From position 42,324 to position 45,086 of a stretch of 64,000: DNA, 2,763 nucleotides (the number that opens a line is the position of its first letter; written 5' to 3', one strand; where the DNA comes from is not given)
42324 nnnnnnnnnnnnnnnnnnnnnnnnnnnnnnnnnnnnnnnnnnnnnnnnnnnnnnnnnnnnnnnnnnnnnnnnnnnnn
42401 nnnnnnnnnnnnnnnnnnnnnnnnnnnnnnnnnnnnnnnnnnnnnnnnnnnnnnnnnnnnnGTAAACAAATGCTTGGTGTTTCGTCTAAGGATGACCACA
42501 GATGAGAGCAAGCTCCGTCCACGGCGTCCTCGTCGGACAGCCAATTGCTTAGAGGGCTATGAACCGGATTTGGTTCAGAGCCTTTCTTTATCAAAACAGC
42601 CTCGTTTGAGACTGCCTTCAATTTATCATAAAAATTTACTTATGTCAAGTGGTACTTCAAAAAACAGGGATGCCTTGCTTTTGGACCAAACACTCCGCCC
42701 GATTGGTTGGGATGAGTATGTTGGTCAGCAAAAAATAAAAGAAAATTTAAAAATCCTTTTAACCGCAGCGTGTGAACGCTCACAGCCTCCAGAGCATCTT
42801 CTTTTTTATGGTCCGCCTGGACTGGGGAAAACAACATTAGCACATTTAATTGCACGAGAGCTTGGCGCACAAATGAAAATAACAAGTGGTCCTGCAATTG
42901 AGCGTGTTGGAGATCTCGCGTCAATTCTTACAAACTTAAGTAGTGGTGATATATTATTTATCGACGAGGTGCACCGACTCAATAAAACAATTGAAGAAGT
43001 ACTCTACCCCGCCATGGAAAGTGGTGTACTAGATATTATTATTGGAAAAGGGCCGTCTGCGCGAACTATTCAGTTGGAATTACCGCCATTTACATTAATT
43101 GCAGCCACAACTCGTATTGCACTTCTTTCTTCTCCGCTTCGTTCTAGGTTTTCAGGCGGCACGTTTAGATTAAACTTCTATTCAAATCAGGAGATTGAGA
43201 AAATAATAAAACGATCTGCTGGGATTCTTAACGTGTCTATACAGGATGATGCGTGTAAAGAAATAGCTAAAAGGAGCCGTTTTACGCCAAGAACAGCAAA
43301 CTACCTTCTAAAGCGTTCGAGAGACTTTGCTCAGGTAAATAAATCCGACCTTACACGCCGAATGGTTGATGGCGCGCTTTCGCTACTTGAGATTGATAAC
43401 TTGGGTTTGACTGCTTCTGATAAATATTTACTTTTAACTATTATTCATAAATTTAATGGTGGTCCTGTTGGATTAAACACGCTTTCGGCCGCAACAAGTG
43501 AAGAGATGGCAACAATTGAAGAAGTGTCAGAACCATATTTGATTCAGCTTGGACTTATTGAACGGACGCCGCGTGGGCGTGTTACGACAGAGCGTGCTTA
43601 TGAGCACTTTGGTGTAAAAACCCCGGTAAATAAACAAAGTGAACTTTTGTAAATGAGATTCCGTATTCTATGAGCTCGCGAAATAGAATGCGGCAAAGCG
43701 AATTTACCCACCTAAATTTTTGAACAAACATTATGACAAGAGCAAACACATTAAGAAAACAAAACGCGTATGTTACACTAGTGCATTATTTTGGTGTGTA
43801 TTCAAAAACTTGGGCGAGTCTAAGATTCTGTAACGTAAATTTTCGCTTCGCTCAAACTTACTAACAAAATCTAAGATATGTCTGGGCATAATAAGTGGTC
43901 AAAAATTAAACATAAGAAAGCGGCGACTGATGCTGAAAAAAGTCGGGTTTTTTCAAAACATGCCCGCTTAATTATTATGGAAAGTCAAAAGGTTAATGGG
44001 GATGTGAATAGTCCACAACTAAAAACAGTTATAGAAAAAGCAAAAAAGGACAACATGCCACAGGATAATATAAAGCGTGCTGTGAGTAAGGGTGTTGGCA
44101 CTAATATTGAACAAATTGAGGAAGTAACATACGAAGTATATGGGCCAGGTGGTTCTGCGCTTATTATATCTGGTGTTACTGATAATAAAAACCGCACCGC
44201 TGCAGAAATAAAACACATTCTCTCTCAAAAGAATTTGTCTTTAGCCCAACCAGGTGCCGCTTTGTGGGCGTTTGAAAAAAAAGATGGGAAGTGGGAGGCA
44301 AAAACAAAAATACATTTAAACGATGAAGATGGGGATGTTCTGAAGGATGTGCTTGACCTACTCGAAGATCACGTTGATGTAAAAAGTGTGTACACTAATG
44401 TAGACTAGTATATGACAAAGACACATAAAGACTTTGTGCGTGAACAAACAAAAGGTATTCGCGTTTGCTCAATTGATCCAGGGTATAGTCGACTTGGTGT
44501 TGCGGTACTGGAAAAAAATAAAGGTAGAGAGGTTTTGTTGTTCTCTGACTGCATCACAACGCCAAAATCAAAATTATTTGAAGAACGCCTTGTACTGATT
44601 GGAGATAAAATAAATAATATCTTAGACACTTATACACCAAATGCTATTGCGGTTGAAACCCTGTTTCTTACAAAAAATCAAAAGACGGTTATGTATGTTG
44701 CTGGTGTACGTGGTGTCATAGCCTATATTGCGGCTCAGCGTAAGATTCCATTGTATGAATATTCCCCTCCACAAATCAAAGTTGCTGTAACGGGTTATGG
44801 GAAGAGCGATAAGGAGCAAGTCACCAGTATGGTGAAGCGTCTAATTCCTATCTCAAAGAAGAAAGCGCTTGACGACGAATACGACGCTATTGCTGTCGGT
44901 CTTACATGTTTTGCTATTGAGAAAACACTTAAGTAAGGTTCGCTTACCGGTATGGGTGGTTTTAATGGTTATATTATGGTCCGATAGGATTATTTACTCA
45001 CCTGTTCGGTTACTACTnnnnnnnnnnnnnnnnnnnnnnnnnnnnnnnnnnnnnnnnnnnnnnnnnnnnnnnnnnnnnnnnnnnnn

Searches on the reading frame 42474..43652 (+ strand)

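Call 19: search_protein_families(library=pfam, proteins=[window:42474-43652:+], max_evalue=0.001)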
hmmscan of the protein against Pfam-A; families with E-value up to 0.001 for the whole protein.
window:42474-43652:+ (392 aa): 12 families
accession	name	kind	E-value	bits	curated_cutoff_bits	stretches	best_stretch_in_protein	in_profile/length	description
PF05496.18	RuvB_N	-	3.6e-70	235.2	27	1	74-227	1-154/159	Holliday junction DNA helicase RuvB P-loop domain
PF17864.7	AAA_lid_4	-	7.3e-24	83.8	27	1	236-308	1-74/74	RuvB AAA lid domain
PF05491.19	RuvB_C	-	4.6e-23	81.4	24.7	1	310-379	2-71/72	RuvB C-terminal winged helix domain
PF00004.35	AAA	-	1.9e-19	70.8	21.2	1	109-227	1-124/131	ATPase family associated with various cellular activities (AAA)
PF07728.20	AAA_5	-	9.7e-10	39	22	1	108-226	1-139/139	AAA domain (dynein-related subfamily)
PF06068.19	TIP49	-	1.3e-05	25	23.8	0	81-137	25-81/347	TIP49 P-loop domain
PF01078.27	Mg_chelatase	-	2.8e-05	24.1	20.3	0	83-128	6-44/207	Magnesium chelatase, subunit ChlI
PF00910.28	RNA_helicase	-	9.3e-05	23.3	21.5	1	110-178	2-72/105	RNA helicase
PF13191.12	AAA_16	-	0.00026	22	32.6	1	92-143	12-62/167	AAA ATPase domain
PF03215.21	Rad17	-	0.00046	20.6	23.8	0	84-140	24-79/186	Rad17 P-loop domain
PF13173.12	AAA_14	-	0.00078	19.9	27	0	109-179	5-84/129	AAA domain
PF13401.12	AAA_22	-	0.0009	20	27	0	107-132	6-31/130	AAA domain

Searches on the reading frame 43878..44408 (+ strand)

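Call 19: search_protein_families(library=pfam, proteins=[window:43878-44408:+], max_evalue=0.001)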
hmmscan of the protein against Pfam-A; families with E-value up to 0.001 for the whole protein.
window:43878-44408:+ (176 aa): 2 families
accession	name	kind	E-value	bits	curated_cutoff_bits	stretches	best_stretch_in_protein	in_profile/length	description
PF01709.26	Transcrip_reg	-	1.2e-23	84.1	27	2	81-135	2-56/160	TACO1/YebC second and third domain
PF20772.2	TACO1_YebC_N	-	2.7e-22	79.4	36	1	5-74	1-72/73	TACO1/YebC protein N-terminal domain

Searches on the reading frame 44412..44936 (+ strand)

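Call 19: search_protein_families(library=pfam, proteins=[window:44412-44936:+], max_evalue=0.001)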
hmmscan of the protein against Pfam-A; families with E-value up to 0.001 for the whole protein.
window:44412-44936:+ (174 aa): 1 family
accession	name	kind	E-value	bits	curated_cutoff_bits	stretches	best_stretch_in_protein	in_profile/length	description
PF02075.23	RuvC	-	1.6e-37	129.1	22.2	1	19-165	2-147/148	Crossover junction endodeoxyribonuclease RuvC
